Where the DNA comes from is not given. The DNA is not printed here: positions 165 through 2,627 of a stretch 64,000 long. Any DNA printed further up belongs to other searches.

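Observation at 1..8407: EtfA and a membrane HdrD/GlpC-like Fe-S oxidoreductase sit directly upstream of glpK-glpABC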

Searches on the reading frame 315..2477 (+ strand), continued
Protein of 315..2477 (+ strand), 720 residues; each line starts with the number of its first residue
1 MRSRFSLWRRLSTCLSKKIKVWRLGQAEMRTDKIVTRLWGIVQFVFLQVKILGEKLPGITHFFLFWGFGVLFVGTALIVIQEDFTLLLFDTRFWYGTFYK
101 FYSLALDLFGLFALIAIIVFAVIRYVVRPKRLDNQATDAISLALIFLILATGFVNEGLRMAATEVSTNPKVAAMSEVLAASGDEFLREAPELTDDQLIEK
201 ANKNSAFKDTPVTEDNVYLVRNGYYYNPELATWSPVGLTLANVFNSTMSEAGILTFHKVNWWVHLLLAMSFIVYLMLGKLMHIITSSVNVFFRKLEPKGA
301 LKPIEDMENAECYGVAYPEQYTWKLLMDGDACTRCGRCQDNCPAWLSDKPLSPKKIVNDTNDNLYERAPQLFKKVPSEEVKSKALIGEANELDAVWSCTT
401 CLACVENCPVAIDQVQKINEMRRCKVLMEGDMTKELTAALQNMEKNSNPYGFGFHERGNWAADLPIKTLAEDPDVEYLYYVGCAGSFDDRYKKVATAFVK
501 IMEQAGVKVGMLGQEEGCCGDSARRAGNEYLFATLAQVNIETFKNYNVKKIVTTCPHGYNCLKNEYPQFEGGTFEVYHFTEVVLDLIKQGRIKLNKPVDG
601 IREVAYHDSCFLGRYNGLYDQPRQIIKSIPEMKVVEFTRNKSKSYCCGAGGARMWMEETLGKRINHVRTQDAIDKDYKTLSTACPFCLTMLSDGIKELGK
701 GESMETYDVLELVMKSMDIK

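Call 19: find_encoding_contigs(protein=P0008, flank=10000, max_places=2)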
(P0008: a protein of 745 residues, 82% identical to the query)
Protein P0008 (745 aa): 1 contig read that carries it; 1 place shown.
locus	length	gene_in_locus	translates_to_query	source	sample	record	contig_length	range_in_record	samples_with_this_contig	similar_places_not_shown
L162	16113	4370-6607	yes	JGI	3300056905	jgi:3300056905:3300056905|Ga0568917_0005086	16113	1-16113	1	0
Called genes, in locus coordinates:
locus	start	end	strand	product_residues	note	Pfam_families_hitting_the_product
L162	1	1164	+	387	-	?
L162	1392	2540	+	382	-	PF02771:Acyl-CoA_dh_N, PF02770:Acyl-CoA_dh_M, PF00441:Acyl-CoA_dh_1, PF08028:Acyl-CoA_dh_2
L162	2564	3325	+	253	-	PF01012:ETF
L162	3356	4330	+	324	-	PF01012:ETF, PF00766:ETF_alpha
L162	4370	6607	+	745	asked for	PF12797:Fer4_2 (faint), PF13237:Fer4_10, PF13183:Fer4_8, PF13187:Fer4_9, PF13484:Fer4_16 (faint), PF02754:CCG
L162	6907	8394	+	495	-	PF00370:FGGY_N, PF02782:FGGY_C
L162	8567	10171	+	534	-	PF00890:FAD_binding_2 (faint), PF01266:DAO, PF01494:FAD_binding_3, PF04324:Fer2_BFD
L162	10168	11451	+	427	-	PF00890:FAD_binding_2, PF01266:DAO (faint), PF03486:HI0933_like (faint), PF12831:FAD_oxidored (faint)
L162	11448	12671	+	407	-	PF13183:Fer4_8, PF13187:Fer4_9 (faint), PF13237:Fer4_10 (faint), PF14697:Fer4_21 (faint), PF13534:Fer4_17, PF02754:CCG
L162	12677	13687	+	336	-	PF00753:Lactamase_B, PF23023:Anti-Pycsar_Apyc1 (faint)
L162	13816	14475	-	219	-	-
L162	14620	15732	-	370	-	PF02746:MR_MLE_N, PF13378:MR_MLE_C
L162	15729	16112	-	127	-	?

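Call 20: find_encoding_contigs(protein=P0013, flank=10000, max_places=2)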
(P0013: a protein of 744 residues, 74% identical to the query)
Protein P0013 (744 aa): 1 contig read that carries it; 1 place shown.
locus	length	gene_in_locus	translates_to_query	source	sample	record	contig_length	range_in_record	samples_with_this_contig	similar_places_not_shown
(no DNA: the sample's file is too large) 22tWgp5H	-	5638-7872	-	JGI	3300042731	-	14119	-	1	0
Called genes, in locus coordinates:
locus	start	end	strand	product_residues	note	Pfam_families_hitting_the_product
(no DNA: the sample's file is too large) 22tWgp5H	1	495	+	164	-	PF08359:TetR_C_4, PF17932:TetR_C_24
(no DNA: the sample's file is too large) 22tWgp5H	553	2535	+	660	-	PF02737:3HCDH_N, PF00725:3HCDH, PF00378:ECH_1, PF16113:ECH_2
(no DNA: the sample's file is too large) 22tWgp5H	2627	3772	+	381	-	PF02771:Acyl-CoA_dh_N, PF02770:Acyl-CoA_dh_M, PF00441:Acyl-CoA_dh_1, PF08028:Acyl-CoA_dh_2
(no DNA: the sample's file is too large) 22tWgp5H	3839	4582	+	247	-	PF01012:ETF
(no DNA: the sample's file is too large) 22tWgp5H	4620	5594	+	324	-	PF01012:ETF, PF00766:ETF_alpha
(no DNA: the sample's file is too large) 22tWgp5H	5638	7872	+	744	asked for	PF12797:Fer4_2 (faint), PF13237:Fer4_10, PF13183:Fer4_8, PF13187:Fer4_9, PF13484:Fer4_16 (weak), PF02754:CCG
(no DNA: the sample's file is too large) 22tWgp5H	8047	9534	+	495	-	PF00370:FGGY_N, PF02782:FGGY_C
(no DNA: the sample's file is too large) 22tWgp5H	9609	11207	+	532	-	PF01266:DAO, PF01494:FAD_binding_3, PF00890:FAD_binding_2 (weak), PF04324:Fer2_BFD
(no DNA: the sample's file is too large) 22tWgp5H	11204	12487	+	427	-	PF00070:Pyr_redox (faint), PF00890:FAD_binding_2, PF01266:DAO (faint), PF03486:HI0933_like (faint), PF07992:Pyr_redox_2 (faint), PF12831:FAD_oxidored (weak)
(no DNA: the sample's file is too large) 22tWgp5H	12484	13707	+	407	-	PF13183:Fer4_8, PF13187:Fer4_9 (faint), PF13237:Fer4_10 (faint), PF14697:Fer4_21 (faint), PF13534:Fer4_17, PF02754:CCG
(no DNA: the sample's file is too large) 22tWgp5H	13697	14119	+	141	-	?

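Call 21: find_encoding_contigs(protein=P0015, flank=10000, max_places=2)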
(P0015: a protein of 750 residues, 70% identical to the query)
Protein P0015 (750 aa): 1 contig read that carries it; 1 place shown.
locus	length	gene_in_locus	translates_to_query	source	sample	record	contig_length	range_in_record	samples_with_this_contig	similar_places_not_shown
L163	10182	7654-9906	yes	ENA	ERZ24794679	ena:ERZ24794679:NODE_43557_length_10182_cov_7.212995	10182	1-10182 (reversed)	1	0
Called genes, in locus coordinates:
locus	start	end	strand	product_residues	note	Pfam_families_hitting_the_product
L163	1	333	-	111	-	?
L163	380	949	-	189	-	PF00440:TetR_N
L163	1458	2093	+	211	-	PF00440:TetR_N, PF08359:TetR_C_4, PF17932:TetR_C_24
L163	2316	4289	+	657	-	PF02737:3HCDH_N, PF00725:3HCDH, PF00378:ECH_1, PF16113:ECH_2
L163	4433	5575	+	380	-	PF02771:Acyl-CoA_dh_N, PF02770:Acyl-CoA_dh_M, PF00441:Acyl-CoA_dh_1, PF08028:Acyl-CoA_dh_2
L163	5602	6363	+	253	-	PF01012:ETF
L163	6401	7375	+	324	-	PF01012:ETF, PF00766:ETF_alpha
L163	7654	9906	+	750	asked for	PF12838:Fer4_7 (faint), PF12797:Fer4_2 (weak), PF13183:Fer4_8, PF13187:Fer4_9, PF13237:Fer4_10, PF13484:Fer4_16 (weak), PF02754:CCG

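Call 25: find_encoding_contigs(protein=P0004, flank=10000, max_places=2)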
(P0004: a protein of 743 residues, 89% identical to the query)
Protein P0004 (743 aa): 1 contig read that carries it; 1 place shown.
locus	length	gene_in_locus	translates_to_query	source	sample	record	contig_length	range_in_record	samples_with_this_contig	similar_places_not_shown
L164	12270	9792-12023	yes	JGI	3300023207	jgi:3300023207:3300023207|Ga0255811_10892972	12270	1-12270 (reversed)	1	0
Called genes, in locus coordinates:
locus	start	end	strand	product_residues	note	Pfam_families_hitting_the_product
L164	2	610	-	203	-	?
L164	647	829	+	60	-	-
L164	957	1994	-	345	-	PF00478:IMPDH, PF03060:NMO, PF01070:FMN_dh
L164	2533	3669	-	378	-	PF00850:Hist_deacetyl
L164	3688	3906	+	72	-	-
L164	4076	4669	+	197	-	PF00440:TetR_N, PF08359:TetR_C_4, PF17932:TetR_C_24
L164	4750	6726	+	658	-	PF02737:3HCDH_N, PF00725:3HCDH, PF00378:ECH_1, PF16113:ECH_2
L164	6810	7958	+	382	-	PF02771:Acyl-CoA_dh_N, PF02770:Acyl-CoA_dh_M, PF00441:Acyl-CoA_dh_1, PF08028:Acyl-CoA_dh_2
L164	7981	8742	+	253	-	PF01012:ETF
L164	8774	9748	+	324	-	PF01012:ETF, PF00766:ETF_alpha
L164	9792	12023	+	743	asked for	PF12797:Fer4_2 (faint), PF13237:Fer4_10, PF13183:Fer4_8, PF13187:Fer4_9, PF13534:Fer4_17 (weak), PF02754:CCG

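Call 26: find_encoding_contigs(protein=P0006, flank=10000, max_places=2)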
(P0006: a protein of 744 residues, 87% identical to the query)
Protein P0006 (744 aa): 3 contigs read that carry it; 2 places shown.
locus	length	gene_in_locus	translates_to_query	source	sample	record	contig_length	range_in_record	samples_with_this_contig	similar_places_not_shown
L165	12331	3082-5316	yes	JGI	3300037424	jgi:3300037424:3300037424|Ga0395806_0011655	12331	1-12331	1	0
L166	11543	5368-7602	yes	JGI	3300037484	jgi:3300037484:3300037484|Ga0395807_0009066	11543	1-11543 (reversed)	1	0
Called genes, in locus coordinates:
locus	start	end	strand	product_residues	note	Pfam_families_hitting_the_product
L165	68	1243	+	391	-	PF02771:Acyl-CoA_dh_N, PF02770:Acyl-CoA_dh_M, PF00441:Acyl-CoA_dh_1, PF08028:Acyl-CoA_dh_2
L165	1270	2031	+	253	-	PF01012:ETF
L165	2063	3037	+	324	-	PF01012:ETF, PF00766:ETF_alpha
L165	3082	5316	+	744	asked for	PF12797:Fer4_2 (faint), PF13237:Fer4_10, PF13183:Fer4_8, PF13187:Fer4_9, PF13484:Fer4_16 (weak), PF02754:CCG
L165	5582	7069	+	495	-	PF00370:FGGY_N, PF02782:FGGY_C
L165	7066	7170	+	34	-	-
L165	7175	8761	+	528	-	PF00890:FAD_binding_2 (faint), PF01266:DAO, PF01494:FAD_binding_3, PF04324:Fer2_BFD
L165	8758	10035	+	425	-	PF00890:FAD_binding_2, PF01266:DAO (faint), PF03486:HI0933_like (faint), PF12831:FAD_oxidored (faint)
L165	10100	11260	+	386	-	PF13183:Fer4_8 (weak), PF02754:CCG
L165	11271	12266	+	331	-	PF00753:Lactamase_B, PF12706:Lactamase_B_2 (faint)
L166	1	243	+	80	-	?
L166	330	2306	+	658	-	PF02737:3HCDH_N, PF00725:3HCDH, PF00378:ECH_1, PF16113:ECH_2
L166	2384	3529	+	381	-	PF02771:Acyl-CoA_dh_N, PF02770:Acyl-CoA_dh_M, PF00441:Acyl-CoA_dh_1, PF08028:Acyl-CoA_dh_2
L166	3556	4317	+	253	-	PF01012:ETF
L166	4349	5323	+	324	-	PF01012:ETF, PF00766:ETF_alpha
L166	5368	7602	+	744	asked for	PF12797:Fer4_2 (faint), PF13237:Fer4_10, PF13183:Fer4_8, PF13187:Fer4_9, PF13484:Fer4_16 (weak), PF02754:CCG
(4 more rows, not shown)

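Call 27: find_encoding_contigs(protein=P0007, flank=10000, max_places=2)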
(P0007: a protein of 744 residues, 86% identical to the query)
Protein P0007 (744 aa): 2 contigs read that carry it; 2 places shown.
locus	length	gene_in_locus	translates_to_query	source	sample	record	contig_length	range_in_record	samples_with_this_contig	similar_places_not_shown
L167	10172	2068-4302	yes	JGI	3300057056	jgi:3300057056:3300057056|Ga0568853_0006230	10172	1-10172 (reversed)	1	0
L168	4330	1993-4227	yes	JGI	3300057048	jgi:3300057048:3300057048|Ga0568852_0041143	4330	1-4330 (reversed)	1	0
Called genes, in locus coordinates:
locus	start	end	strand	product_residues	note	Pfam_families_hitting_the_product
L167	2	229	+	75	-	?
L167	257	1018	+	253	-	PF01012:ETF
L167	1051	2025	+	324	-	PF01012:ETF, PF00766:ETF_alpha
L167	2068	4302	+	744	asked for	PF12797:Fer4_2 (faint), PF13237:Fer4_10, PF13183:Fer4_8, PF13187:Fer4_9, PF13534:Fer4_17 (faint), PF02754:CCG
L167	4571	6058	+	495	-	PF00370:FGGY_N, PF02782:FGGY_C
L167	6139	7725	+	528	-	PF01266:DAO, PF01494:FAD_binding_3 (weak), PF04324:Fer2_BFD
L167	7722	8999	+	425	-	PF00890:FAD_binding_2, PF01266:DAO (faint), PF03486:HI0933_like (faint), PF12831:FAD_oxidored (weak)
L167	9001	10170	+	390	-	?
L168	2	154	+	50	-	?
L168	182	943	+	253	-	PF01012:ETF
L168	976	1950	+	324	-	PF01012:ETF, PF00766:ETF_alpha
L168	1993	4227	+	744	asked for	PF12797:Fer4_2 (faint), PF13237:Fer4_10, PF13183:Fer4_8, PF13187:Fer4_9, PF13534:Fer4_17 (faint), PF02754:CCG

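Call 48: list_cluster_members(proteins=[P0121, P0124, window:315-2477:+])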
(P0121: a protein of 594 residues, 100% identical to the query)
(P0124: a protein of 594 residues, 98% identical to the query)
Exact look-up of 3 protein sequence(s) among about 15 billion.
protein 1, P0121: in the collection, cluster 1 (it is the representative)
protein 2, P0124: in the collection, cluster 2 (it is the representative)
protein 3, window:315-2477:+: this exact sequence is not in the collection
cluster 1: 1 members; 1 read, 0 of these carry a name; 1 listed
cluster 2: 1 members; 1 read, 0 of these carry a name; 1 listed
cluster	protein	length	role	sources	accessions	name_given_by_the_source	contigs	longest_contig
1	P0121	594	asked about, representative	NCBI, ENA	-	-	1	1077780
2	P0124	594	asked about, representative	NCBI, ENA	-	-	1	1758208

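Call 58: search_protein_families(library=ncbifam, proteins=[L165:11271-12266:+, L001:4275-4868:+, L001:4949-6925:+, L001:7012-8160:+], max_evalue=0.00001)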
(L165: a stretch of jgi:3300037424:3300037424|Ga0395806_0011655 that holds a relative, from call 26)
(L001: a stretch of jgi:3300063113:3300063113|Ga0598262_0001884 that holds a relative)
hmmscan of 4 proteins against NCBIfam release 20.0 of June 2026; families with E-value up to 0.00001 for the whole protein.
L165:11271-12266:+ (331 aa): 10 families
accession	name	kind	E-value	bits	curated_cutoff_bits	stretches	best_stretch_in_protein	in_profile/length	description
NF053820.1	MBLfold_Strvi7410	exception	1.1e-25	90.8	525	1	29-314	24-329/343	Strvi_7410 family MBL fold metallo-hydrolase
NF033105.1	bla_subclass_B3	equivalog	3.1e-11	43.1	240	0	40-91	35-84/257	subclass B3 metallo-beta-lactamase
TIGR03413.1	GSH_gloB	equivalog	9.4e-10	38.3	200.8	0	157-201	85-129/248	hydroxyacylglutathione hydrolase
NF012229.1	bla_class_B_core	domain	8.5e-08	32.5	100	1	32-185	19-135/139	metallo-beta-lactamase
TIGR04558.1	SoxH_rel_PQQ_1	hypoth_equivalog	1.1e-07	31.3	300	1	158-248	136-219/285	quinoprotein relay system zinc metallohydrolase 1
TIGR04559.1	SoxH_rel_PQQ_2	hypoth_equivalog_domain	5.6e-07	29.3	280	0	157-262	134-232/283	quinoprotein relay system zinc metallohydrolase 2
NF040644.1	blaPAM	exception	1.1e-06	27.9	615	0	40-83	69-110/287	PAM family subclass B3 metallo-beta-lactamase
NF000458.2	blaPEDO-2_fam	exception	1.2e-06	28.1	550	0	158-187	154-183/285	PEDO-2 family subclass B3 metallo-beta-lactamase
NF000469.2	CAR_gen_B3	exception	2.7e-06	26.6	500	0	37-84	83-128/311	CAR family subclass B3 metallo-beta-lactamase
NF012101.1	blaGOB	exception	9.5e-06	25.1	560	0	155-187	151-183/290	GOB family subclass B3 metallo-beta-lactamase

L001:4275-4868:+ (197 aa): 18 families
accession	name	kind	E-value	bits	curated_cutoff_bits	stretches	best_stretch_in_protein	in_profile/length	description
NF053878.1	FATransRegFadRBac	equivalog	5.2e-56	189.5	200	1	4-191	2-188/190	fatty acid metabolism transcriptional regulator FadR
NF041196.1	ScbR_bind_reg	equivalog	5.7e-14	52.7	150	1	2-159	3-158/191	ScbR family autoregulator-binding transcription factor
NF051852.1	efflux_TF_MtrR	exception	2.6e-13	50.3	280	1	7-98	12-104/205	multidrug efflux system transcriptional repressor MtrR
NF037937.1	septum_RefZ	equivalog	3e-13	50.1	180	1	8-144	2-140/195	forespore capture DNA-binding protein RefZ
TIGR03968.1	mycofact_TetR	equivalog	1.9e-12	47.2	224.9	1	5-150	9-150/190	mycofactocin system transcriptional regulator MftR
TIGR03384.1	betaine_BetI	equivalog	5.5e-11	42.5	201.3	1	6-96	9-97/189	choline-binding transcriptional repressor BetI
NF007949.0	PRK10668.1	equivalog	1.2e-10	41.2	271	1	5-96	11-103/216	multidrug efflux transporter transcriptional repressor AcrR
NF001978.0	PRK00767.1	equivalog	2.4e-10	40.5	118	1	7-120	11-122/197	transcriptional regulator BetI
TIGR03613.1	RutR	equivalog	3.1e-10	40.3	368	1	4-118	7-120/202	pyrimidine utilization regulatory protein R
NF050111.1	TransRegSACE7040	equivalog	3.2e-09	37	250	1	6-111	2-107/186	SACE_7040 family transcriptional regulator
NF007430.0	PRK09975.1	equivalog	1.2e-08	34.4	274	1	8-123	14-133/220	acrEF/envCD operon transcriptional regulator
NF033703.1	transcr_KstR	equivalog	1.3e-08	34.7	280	1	5-100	7-102/185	cholesterol catabolism transcriptional regulator KstR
NF011572.0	PRK14996.1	equivalog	2.1e-07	31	144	1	4-65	7-68/192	TetR family transcriptional regulator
NF053731.1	TransRegFasRMycb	equivalog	2.2e-07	30.9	330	1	4-84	10-90/199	HTH-type transcriptional activator FasR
NF011584.0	PRK15008.1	equivalog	5.5e-07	29.6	230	1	6-136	19-152/212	HTH-type transcriptional regulator RutR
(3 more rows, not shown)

L001:4949-6925:+ (658 aa): 86 families (the best 25 are shown)
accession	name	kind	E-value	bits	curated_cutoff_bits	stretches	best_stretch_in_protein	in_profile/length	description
NF008363.0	PRK11154.1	equivalog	1.4e-137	459.7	869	2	2-395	308-700/708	fatty acid oxidation complex subunit alpha FadJ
NF008727.0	PRK11730.1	equivalog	3.6e-125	419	870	2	2-394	312-707/717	fatty acid oxidation complex subunit alpha FadB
TIGR02440.1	FadJ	equivalog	1.1e-118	397.5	968.45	2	2-377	303-676/699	fatty acid oxidation complex subunit alpha FadJ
TIGR02441.1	fa_ox_alpha_mit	equivalog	6.4e-117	391.5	964.65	2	2-395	334-730/737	fatty acid oxidation complex subunit alpha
TIGR02437.1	FadB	equivalog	3.4e-104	349.7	933.55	2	4-375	314-690/714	fatty acid oxidation complex subunit alpha FadB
NF004474.0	PRK05808.1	subfamily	7.1e-91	304.4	408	2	1-282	1-283/283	3-hydroxybutyryl-CoA dehydrogenase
NF006124.0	PRK08268.1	subfamily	9.6e-84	282.1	508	1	2-288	6-294/507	3-hydroxyacyl-CoA dehydrogenase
NF005803.0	PRK07658.1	equivalog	7.7e-83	277.8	313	1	411-658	10-257/257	enoyl-CoA hydratase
NF005875.0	PRK07819.1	subfamily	2.4e-75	253.6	319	2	2-281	4-286/287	3-hydroxybutyryl-CoA dehydrogenase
NF004475.0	PRK05809.1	subfamily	3e-74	249.8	394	1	411-658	12-260/260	short-chain-enoyl-CoA hydratase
NF006722.0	PRK09260.1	equivalog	4.1e-68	229.7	429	1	3-285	2-285/289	3-hydroxyacyl-CoA dehydrogenase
TIGR02279.1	PaaC-3OHAcCoADH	equivalog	8.5e-68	229.4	669.4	1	3-286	5-290/503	3-hydroxyacyl-CoA dehydrogenase PaaH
NF005715.0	PRK07530.1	equivalog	3e-65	220.5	420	1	1-284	2-286/292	3-hydroxybutyryl-CoA dehydrogenase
NF006007.0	PRK08138.1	subfamily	3.7e-63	213.3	355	1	407-657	12-260/261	enoyl-CoA hydratase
NF051848.1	EnCoAHydtEchA19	equivalog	1.8e-62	211.3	400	1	412-657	9-257/258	enoyl-CoA hydratase EchA19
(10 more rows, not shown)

L001:7012-8160:+ (382 aa): 23 families
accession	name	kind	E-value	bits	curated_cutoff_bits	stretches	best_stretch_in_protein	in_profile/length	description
NF042972.1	AcrlCoAredClosAcrC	equivalog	1.5e-155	517.5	640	1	1-377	1-376/378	acryloyl-CoA reductase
NF043006.1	CyhCrbnylCoADH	equivalog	4.4e-108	361.7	650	1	6-378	5-376/380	cyclohexane-1-carbonyl-CoA dehydrogenase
NF058590.1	AcCoDHFadEBacil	equivalog_domain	1.8e-103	347.1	600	1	4-379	20-412/586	acyl-CoA dehydrogenase FadE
NF045552.1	GlutCoADH_Des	equivalog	1.1e-98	331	470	1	1-375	1-377/387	glutaryl-CoA dehydrogenase Acd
NF042439.1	SulpropCoADesulf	equivalog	1.8e-89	300.2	600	1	16-378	4-371/379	3-sulfinopropanoyl-CoA desulfinase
NF045652.1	ProlPCPDhRedW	equivalog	1.3e-75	254.6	650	1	8-377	3-373/376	L-prolyl-[peptidyl-carrier protein] dehydrogenase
NF053553.1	prodigi_MBC_PigA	equivalog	9.8e-71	238.9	500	1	1-377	1-379/381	prodigiosin MBC biosynthesis dehydrogenase PigA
NF008997.0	PRK12341.1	equivalog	3e-67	227.3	537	1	1-371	1-370/382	acyl-CoA dehydrogenase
TIGR03207.1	cyc_hxne_CoA_dh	equivalog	9.1e-63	212.2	575.35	1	5-375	1-369/372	cyclohexanecarboxyl-CoA dehydrogenase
NF002885.1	PRK03354.1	equivalog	5.7e-61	206.6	540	1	1-377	1-373/378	crotonobetainyl-CoA dehydrogenase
NF052270.1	Staph_DH_FadE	equivalog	7.8e-54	182.9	600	1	5-379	21-395/400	acyl-CoA dehydrogenase FadE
NF049984.1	Rv1679_FadE16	equivalog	3.2e-38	131.9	600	1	25-368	13-356/371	Rv1679 family acyl-CoA dehydrogenase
TIGR03203.1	pimD_small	equivalog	9e-34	117.2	652.7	1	41-367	42-366/378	pimeloyl-CoA dehydrogenase small subunit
TIGR03204.1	pimC_large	equivalog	8.2e-33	113.8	623.85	1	49-292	53-292/395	pimeloyl-CoA dehydrogenase large subunit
NF007000.1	PRK09463.1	subfamily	3.4e-30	105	600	1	35-343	72-398/726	acyl-CoA dehydrogenase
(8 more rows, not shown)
